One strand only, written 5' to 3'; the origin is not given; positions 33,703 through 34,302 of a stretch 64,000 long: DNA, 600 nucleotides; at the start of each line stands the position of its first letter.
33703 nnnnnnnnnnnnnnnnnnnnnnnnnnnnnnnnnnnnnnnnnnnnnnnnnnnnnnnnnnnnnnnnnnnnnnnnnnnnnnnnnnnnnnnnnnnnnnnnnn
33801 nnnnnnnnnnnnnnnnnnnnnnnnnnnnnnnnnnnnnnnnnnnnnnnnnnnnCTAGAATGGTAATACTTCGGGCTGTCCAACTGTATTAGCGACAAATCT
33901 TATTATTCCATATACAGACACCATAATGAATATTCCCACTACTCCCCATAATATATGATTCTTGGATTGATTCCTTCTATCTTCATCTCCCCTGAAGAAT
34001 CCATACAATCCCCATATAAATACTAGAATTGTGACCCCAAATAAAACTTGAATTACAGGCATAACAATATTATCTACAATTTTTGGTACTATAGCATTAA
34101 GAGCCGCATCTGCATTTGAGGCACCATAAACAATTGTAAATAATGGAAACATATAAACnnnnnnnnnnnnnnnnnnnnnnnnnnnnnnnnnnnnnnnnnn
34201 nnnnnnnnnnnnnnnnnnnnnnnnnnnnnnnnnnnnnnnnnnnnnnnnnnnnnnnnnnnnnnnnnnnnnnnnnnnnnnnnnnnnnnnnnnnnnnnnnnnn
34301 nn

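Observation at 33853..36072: Tandem array of five paralogous small signal-peptide plus two-TM 'pilin-like' proteins (VirB2/TrbC-like architecture)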

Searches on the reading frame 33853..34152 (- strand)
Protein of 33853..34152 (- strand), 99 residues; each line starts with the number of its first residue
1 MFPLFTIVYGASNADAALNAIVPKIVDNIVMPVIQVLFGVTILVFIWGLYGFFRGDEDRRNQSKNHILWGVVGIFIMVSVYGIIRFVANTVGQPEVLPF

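Call 3: search_protein_families(library=pfam, proteins=[window:33853-34152:-], max_evalue=1)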
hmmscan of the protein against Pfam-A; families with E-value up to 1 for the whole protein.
window:33853-34152:- (99 aa): 15 families
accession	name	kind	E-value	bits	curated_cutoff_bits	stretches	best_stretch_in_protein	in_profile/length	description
PF18895.5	T4SS_pilin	-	7.4e-09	36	26.6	1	25-87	8-71/71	Type IV secretion system pilin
PF01741.23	MscL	-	0.0021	18.8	27.4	1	16-70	25-72/123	Large-conductance mechanosensitive channel, MscL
PF00528.27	BPD_transp_1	-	0.0028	17.8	26.4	1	23-89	13-71/184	Binding-protein-dependent transport system inner membrane component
PF04956.18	TrbC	-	0.018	15.7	27.9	1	6-79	20-90/98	TrbC/VIRB2 pilin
PF13160.11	DUF3995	-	0.021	15.7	34.3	1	13-85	18-89/124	Protein of unknown function (DUF3995)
PF20556.3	DUF6768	-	0.033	14.3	27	1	29-87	42-95/123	Family of unknown function (DUF6768)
PF09933.14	DUF2165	-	0.034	14.6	24.9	1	17-83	50-116/157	Predicted small integral membrane protein (DUF2165)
PF03350.21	UPF0114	-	0.051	14.3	23.1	1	24-64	44-85/117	Uncharacterized protein family, UPF0114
PF10066.14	DUF2304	-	0.057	14.1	25.5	1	40-92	5-59/106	Uncharacterized conserved protein (DUF2304)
PF12963.12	DUF3852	-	0.064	14.1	25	1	18-51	40-73/107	Protein of unknown function (DUF3852)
PF10011.15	DUF2254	-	0.11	11.7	28.8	1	21-90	78-146/368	Predicted membrane protein (DUF2254)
PF13624.11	SurA_N_3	-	0.13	12.5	27.2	1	32-57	12-38/162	SurA-like N-terminal domain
PF04246.17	RseC_MucC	-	0.3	11.4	24.4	0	31-93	73-120/130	Positive regulator of sigma(E), RseC/MucC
PF00335.26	Tetraspanin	-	0.33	11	32.1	1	32-85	9-67/225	Tetraspanin family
PF10999.13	DUF2839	-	0.66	10.8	22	0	71-92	44-65/67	Protein of unknown function (DUF2839)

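Call 46: search_protein_families(library=ncbifam, proteins=[window:33853-34152:-], max_evalue=0.01)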
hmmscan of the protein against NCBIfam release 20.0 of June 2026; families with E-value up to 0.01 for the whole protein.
window:33853-34152:- (99 aa): 5 families
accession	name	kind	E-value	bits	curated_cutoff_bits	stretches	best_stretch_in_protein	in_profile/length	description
NF045849.1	ICE_MMCAP2_0565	equivalog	1.2e-07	31.3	40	1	33-90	22-79/80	Mbov_0395 family pilin-like conjugal transfer protein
NF010559.0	PRK13954.1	equivalog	0.0035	17.8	176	1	15-53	24-62/120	large conductance mechanosensitive channel protein MscL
NF033233.1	twin_helix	hypoth_equivalog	0.004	17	49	0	33-60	3-30/58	twin transmembrane helix small protein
TIGR01996.1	PTS-II-BC-sucr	equivalog_domain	0.0062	15.2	559.3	1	2-48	231-277/461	sucrose-specific PTS transporter subunit IIBC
NF041554.1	SA1362_fam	subfamily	0.0092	16.1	42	0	23-63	18-58/70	SA1362 family protein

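Call 47: find_homologous_proteins(query=A1, max_evalue=0.00001)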
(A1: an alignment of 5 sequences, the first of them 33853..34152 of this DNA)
Query A1 (5 sequences) (99 aa, profile of the alignment): 360 proteins with E <= 0.00001 among 8000 candidates; the best 120 are listed.
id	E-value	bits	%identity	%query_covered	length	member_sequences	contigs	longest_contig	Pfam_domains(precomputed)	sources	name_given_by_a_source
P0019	7.3e-38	147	30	44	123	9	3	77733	PF18895.6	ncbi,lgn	-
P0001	1.3e-34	137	17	53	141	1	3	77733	PF18895.6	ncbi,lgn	-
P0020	1.5e-34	136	24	57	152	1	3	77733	PF18895.6,PF04956.19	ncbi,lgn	-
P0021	6.9e-34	134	32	67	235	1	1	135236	PF18895.6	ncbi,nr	ncbi:hypothetical protein HY311_03395 [Candidatus Nomurabacteria bacterium]|nr:hypothetical protein 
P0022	7.3e-34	134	30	44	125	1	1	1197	PF18895.6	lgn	-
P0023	4.6e-33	132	34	81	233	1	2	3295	PF18895.6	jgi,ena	jgi:hypothetical protein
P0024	2.8e-32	129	100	100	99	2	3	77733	PF18895.6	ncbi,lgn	-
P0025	3.2e-31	126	33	75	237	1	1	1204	PF18895.6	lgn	-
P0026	9.7e-31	124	31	67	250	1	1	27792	PF18895.6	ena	-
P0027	2.2e-30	123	28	75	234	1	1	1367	PF18895.6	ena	-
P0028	5.2e-29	118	84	100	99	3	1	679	PF18895.6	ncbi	-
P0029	7.7e-29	118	85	100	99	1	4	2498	PF18895.6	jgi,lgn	jgi:hypothetical protein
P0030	2.4e-28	116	28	88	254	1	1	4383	PF18895.6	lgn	-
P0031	1.1e-27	114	30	44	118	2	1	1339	PF18895.6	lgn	-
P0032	1.4e-26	111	39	44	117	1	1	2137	PF18895.6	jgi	jgi:hypothetical protein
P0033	1.6e-26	110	42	36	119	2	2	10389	PF18895.6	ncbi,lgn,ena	-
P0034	1.1e-25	108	34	44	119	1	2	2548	PF18895.6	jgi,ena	-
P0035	1.1e-25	108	39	44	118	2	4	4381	PF18895.6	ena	-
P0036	1.2e-25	108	36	44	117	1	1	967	PF18895.6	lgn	-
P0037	1.3e-25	108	44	36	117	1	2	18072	PF18895.6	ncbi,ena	-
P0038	1.8e-25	107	42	36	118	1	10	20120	PF18895.6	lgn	-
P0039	2.5e-25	107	41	44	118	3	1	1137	PF18895.6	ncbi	-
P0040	3.0e-25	106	21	54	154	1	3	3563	PF18895.6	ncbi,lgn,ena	-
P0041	3.6e-25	106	30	44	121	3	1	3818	PF18895.6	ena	-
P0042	4.5e-25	106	26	51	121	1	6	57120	PF18895.6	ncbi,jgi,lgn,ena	-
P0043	4.8e-25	106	35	54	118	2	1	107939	PF18895.6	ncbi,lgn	-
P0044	6.0e-25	105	39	44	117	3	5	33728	PF18895.6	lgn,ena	-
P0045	6.2e-25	105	28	81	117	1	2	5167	PF18895.6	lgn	-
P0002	8.0e-25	105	20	52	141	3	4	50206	PF18895.6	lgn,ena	-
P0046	1.3e-24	104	20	55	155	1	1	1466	PF18895.6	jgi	jgi:heme/copper-type cytochrome/quinol oxidase subunit 3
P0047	1.8e-24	104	42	36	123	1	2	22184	PF18895.6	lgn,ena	-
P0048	2.0e-24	104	75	100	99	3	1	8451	PF18895.6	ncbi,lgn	-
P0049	3.2e-24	103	42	36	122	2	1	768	PF18895.6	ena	-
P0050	3.2e-24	103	36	44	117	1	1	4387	PF18895.6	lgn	-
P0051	4.9e-24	102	44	36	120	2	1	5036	PF18895.6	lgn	-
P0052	5.0e-24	102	34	47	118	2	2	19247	PF18895.6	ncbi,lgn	-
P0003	6.1e-24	102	16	52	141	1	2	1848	PF18895.6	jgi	jgi:hypothetical protein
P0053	7.3e-24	102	34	44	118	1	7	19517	PF18895.6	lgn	-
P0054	8.5e-24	102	22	65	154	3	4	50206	PF18895.6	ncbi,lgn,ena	-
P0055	9.3e-24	102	26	98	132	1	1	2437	PF18895.6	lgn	-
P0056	1.1e-23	101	26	66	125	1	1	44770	PF18895.6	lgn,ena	-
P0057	1.3e-23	101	42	36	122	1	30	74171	PF18895.6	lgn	-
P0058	2.0e-23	100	-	-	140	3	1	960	PF18895.6,PF04956.19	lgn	-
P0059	2.0e-23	100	36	36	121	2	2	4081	PF18895.6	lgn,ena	-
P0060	2.0e-23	100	36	36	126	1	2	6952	PF18895.6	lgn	-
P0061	2.0e-23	100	34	44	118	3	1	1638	PF18895.6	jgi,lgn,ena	-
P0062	2.5e-23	100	36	44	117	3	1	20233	PF18895.6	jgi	jgi:uncharacterized membrane protein YidH (DUF202 family)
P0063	3.6e-23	100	32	44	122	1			PF18895.6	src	-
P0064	3.9e-23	100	73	100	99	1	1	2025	PF18895.6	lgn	-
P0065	4.2e-23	99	-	-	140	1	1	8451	PF18895.6,PF04956.19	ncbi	-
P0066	5.8e-23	99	25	44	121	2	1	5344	PF18895.6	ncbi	-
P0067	5.9e-23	99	42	36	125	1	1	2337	PF18895.6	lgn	-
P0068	5.9e-23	99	36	36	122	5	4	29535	PF18895.6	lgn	-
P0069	6.8e-23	99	36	44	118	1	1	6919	PF18895.6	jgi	jgi:hypothetical protein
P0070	7.8e-23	99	36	44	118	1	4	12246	PF18895.6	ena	-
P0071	7.8e-23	99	33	36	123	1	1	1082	PF18895.6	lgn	-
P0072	8.2e-23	98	35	48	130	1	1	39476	PF18895.6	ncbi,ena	-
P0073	8.3e-23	98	42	36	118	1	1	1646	PF18895.6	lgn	-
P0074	8.7e-23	98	29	84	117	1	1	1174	PF18895.6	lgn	-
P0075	9.3e-23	98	31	53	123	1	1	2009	PF18895.6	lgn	-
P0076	9.7e-23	98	66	100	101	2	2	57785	PF18895.6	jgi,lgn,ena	jgi:hypothetical protein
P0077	1.4e-22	98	64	95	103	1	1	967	PF18895.6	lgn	-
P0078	1.4e-22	98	39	54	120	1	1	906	PF18895.6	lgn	-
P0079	1.4e-22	98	32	44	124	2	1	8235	PF18895.6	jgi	jgi:Kef-type K+ transport system membrane component KefB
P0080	1.6e-22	98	30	66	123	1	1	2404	PF18895.6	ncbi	-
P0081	1.6e-22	98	30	44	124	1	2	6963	PF18895.6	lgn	-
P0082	2.0e-22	97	28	91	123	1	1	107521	PF18895.6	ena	-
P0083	2.1e-22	97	71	100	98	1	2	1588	PF18895.6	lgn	-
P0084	2.4e-22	97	33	48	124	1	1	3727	PF18895.6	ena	-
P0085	2.7e-22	97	34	44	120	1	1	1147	PF18895.6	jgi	jgi:hypothetical protein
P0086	2.8e-22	97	46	24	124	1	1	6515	PF18895.6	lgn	-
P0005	3.0e-22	97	-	-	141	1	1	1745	PF18895.6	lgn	-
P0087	3.8e-22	96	30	83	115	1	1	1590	PF18895.6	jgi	jgi:hypothetical protein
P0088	4.0e-22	96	63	95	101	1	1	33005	PF18895.6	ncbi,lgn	-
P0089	5.3e-22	96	62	97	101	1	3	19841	PF18895.6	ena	-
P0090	5.6e-22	96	26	88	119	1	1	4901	PF18895.6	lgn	-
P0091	7.0e-22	95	27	44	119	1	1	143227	PF18895.6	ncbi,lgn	ncbi:MAG: pilin [Patescibacteria group bacterium]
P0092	7.2e-22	95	34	35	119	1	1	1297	PF18895.6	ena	-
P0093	8.1e-22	95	28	43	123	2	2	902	PF18895.6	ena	-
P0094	9.0e-22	95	30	57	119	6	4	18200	PF18895.6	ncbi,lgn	-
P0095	9.3e-22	95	35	48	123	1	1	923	PF18895.6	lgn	-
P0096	9.3e-22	95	29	49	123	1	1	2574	PF18895.6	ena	-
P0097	1.1e-21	95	28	43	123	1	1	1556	PF18895.6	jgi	jgi:bacteriorhodopsin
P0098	1.2e-21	95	32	58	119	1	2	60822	PF18895.6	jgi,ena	-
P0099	1.2e-21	95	39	36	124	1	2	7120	PF18895.6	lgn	-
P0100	1.3e-21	95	32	44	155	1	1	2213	PF18895.6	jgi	jgi:amino acid transporter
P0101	1.4e-21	95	34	41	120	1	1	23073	PF18895.6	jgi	jgi:hypothetical protein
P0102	1.7e-21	94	28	58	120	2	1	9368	PF18895.6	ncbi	-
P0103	1.8e-21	94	30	85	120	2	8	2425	PF18895.6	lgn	-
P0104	2.0e-21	94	60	91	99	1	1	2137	PF18895.6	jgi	jgi:hypothetical protein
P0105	2.0e-21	94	56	97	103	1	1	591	PF18895.6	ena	-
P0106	2.2e-21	94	29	81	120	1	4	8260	PF18895.6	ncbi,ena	-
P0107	2.4e-21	94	36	36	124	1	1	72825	PF18895.6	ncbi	-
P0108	2.6e-21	94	63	94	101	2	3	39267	PF18895.6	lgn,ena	-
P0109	2.8e-21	94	63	94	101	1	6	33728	PF18895.6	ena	-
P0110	2.8e-21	94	39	36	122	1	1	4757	PF18895.6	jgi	jgi:bacteriorhodopsin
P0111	2.9e-21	93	34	35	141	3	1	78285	PF18895.6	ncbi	-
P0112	3.2e-21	93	42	36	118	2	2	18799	PF18895.6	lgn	-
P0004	3.7e-21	93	-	-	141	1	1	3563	PF18895.6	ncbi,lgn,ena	-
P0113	3.9e-21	93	30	86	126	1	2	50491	PF18895.6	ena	-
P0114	3.9e-21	93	55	98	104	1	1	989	PF18895.6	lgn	-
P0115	4.3e-21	93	30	87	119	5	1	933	PF18895.6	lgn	-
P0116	4.7e-21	93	59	97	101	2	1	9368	PF18895.6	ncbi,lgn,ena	-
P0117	4.8e-21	93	30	43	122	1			PF18895.6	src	-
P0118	5.1e-21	93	27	49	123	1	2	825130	PF18895.6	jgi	jgi:bacteriorhodopsin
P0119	5.1e-21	93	33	36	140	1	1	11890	PF18895.6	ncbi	-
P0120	5.9e-21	93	32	56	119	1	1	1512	PF18895.6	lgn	-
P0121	6.5e-21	92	58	97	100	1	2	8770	PF18895.6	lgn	-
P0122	6.9e-21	92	26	88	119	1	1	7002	PF18895.6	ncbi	-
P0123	7.1e-21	92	80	83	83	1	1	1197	PF18895.6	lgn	-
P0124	7.5e-21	92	19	63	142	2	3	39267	PF18895.6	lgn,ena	-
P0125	8.7e-21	92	58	94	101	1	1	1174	PF18895.6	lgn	-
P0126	9.2e-21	92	29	49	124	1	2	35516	PF18895.6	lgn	-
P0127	9.8e-21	92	23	63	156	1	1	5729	PF18895.6,PF04956.19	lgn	-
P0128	1.1e-20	92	28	83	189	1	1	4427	PF18895.6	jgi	jgi:uncharacterized membrane protein YcfT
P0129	1.1e-20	92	33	52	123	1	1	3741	PF18895.6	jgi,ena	-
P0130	1.2e-20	92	62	94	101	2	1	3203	PF18895.6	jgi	jgi:hypothetical protein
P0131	1.2e-20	91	22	32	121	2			PF18895.6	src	-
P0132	1.3e-20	91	30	80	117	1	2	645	PF18895.6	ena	-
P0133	1.4e-20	91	27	51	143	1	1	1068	PF18895.6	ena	-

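Call 52: predict_structure(alignment_id=A3)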
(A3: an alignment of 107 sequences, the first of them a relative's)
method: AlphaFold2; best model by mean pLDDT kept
length: 123 residues; sequences in the alignment: 107
mean_pLDDT: 72.6   pTM: 0.49
mean pLDDT of the five models: 72.6, 72.2, 69.2, 68.4, 67.7
residues with pLDDT >= 90: 7; 70-90: 61; 50-70: 52; < 50: 3
segments of 3 or more residues with pLDDT < 50: none
pLDDT, mean of each block of 10 residues (from residue 1): 66 59 53 73 86 84 76 84 91 84 62 58 54
secondary structure, 60 per line:
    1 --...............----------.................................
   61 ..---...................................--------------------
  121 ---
elements in order: H3-17 H28-62 H66-100

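Call 55: fold_search(model_id=the predicted structure, library=pdb)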
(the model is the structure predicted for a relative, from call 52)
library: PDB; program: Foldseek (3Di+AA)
matches with E <= 10: 137; with E <= 0.001: 0
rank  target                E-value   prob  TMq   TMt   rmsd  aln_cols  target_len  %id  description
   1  6cnn_A                1.6e+00  0.63  0.52  0.19  16.2        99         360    9  Cryo-EM structure of the human SK4/calmodulin channel complex in the Ca2+ bound state I (released 2018-05-02)
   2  9o85_A                1.6e+00  0.54  0.55  0.20  14.9       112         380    8  Cryo-EM structure of KCa2.2_I/calmodulin channel in complex with rimtuzalcap (released 2025-06-18)
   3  7vzg_D                1.8e+00  0.91  0.37  0.72   1.0        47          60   17  Structure of the Acidobacteria homodimeric reaction center bound with cytochrome c (the larger form) (released 2023-02-22)
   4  5ie9_A                2.1e+00  0.08  0.21  0.25  14.8        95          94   17  Crystal structure of the Bacillus-conserved MazG protein, a nucleotide pyrophosphohydrolase (released 2016-03-30)
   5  4tq6_B                2.3e+00  0.72  0.31  0.15   1.5        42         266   26  Structure of a UbiA homolog from Archaeoglobus fulgidus bound to Cd2+ (released 2014-07-16)
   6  6zj3_Lp               2.3e+00  0.23  0.32  0.33   8.7        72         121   11  Cryo-EM structure of the highly atypical cytoplasmic ribosome of Euglena gracilis (released 2020-10-07)
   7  5j0i                  2.3e+00  0.15  0.29  0.41   6.4        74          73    8  De novo design of protein homo-oligomers with modular hydrogen bond network-mediated specificity (released 2016-05-25)
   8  5dwk_B                2.6e+00  0.09  0.24  0.26   8.5        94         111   13  Diacylglycerol Kinase solved by multi crystal multi orientation native SAD (released 2016-03-23)
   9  9y5q_A                2.9e+00  0.44  0.51  0.19  12.3        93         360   10  Cryo EM structure of KCa3.1_R355K_I/calmodulin channel in complex with rimtuzalcap (released 2025-10-15)
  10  6nyk_C                2.9e+00  0.33  0.32  0.42   3.0        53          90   23  Crystal structure of computationally designed protein XAX_GGDQ (released 2020-04-22)
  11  6msq_B                2.9e+00  0.20  0.36  0.50   5.6        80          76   10  Crystal structure of pRO-2.3 (released 2019-05-08)
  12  6msr_A                3.3e+00  0.15  0.34  0.48   5.7        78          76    9  Crystal structure of pRO-2.5 (released 2019-05-08)
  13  7d3u_F                3.5e+00  0.77  0.39  0.55   0.9        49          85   14  Structure of Mrp complex from Dietzia sp. DQ12-45-1b (released 2020-12-09)
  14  6nyk_A                3.5e+00  0.28  0.32  0.41   3.0        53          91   23  Crystal structure of computationally designed protein XAX_GGDQ (released 2020-04-22)
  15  4jau                  3.8e+00  0.44  0.47  0.27   3.2        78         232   18  Structural basis of a rationally rewired protein-protein interface (HK853mutant A268V, A271G, T275M, V294T and D297E) (released 2013-09-04)
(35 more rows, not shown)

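Call 56: search_solved_structures(query=A3, max_evalue=10)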
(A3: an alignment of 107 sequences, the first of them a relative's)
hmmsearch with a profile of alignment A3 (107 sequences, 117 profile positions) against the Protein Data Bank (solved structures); distinct sequences matched with E-value up to 10: 11.
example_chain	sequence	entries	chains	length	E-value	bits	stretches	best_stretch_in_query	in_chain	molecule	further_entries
9hmf_O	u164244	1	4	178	0.022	17.8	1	61-101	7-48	Flagellar protein FliL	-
7e87_A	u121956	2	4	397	0.19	14.8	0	41-80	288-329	Potassium voltage-gated channel subfamily D member 2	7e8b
7e87_B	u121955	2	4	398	0.19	14.8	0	41-80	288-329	Potassium voltage-gated channel subfamily D member 2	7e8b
7rja_F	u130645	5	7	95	0.24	14.5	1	18-56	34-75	Ubiquinol--cytochrome-c reductase subunit 8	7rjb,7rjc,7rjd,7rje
7e84_A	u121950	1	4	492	0.35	13.9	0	41-80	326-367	Potassium voltage-gated channel subfamily D member 2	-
7e83_C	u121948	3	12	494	0.36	13.9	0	41-80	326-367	Potassium voltage-gated channel subfamily D member 2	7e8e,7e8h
7ukc_B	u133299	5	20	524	0.44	13.6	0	41-80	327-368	Potassium voltage-gated channel subfamily D member 2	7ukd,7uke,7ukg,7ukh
8evm_A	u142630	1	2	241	1.2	12.3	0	20-74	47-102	Chlorophyll dimer protein designs, Special Pair 3 (SP3x)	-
7ukf_A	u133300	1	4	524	1.5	11.9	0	41-80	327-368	Potassium voltage-gated channel subfamily D member 2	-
7e7z_A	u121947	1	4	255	1.7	11.7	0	41-80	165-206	Potassium voltage-gated channel subfamily D member 2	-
1u77_A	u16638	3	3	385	1.8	11.7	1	32-64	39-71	Probable ammonium transporter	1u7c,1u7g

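Call 75: find_encoding_contigs(protein=P0118, flank=10000, max_places=1)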
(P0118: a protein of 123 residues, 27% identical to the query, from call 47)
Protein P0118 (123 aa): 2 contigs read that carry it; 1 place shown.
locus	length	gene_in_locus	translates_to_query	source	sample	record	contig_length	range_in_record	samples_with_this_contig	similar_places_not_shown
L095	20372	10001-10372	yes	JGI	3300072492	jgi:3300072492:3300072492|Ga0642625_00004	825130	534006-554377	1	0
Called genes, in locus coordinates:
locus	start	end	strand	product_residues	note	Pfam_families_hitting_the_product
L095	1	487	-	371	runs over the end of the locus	PF00149:Metallophos, PF12850:Metallophos_2 (weak)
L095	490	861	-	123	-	-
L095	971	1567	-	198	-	-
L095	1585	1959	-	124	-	-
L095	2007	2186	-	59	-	-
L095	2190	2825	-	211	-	-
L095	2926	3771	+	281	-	-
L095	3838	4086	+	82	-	-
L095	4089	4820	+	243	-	PF23343:REP_ORF2-G2P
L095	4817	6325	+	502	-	PF00239:Resolvase, PF07508:Recombinase, PF13408:Zn_ribbon_recom (weak)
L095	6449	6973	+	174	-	PF01135:PCMT (weak), PF01209:Ubie_methyltran, PF05175:MTS (faint), PF13847:Methyltransf_31, PF08241:Methyltransf_11, PF08242:Methyltransf_12 (weak), PF13649:Methyltransf_25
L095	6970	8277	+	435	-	PF13416:SBP_bac_8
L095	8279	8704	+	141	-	PF18895:T4SS_pilin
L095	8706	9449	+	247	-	PF04956:TrbC (weak), PF18895:T4SS_pilin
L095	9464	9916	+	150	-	PF18895:T4SS_pilin (weak)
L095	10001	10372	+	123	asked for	PF18895:T4SS_pilin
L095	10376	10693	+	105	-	PF18895:T4SS_pilin (weak)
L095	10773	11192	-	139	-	-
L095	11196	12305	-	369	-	-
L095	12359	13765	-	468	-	-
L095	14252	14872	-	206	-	-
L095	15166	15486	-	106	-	PF02033:RBFA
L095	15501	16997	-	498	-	PF00009:GTP_EFTU, PF01926:MMR_HSR1, PF22042:EF-G_D2, PF11987:IF-2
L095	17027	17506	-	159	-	PF14584:DUF4446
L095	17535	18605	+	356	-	PF00266:Aminotran_5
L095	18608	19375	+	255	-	PF13365:Trypsin_2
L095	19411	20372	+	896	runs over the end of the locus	PF02861:Clp_N, PF23569:NBD_SMAX1, PF00004:AAA, PF17871:AAA_lid_9, PF00004:AAA, PF07724:AAA_2, PF07728:AAA_5, PF10431:ClpB_D2-small, +3 more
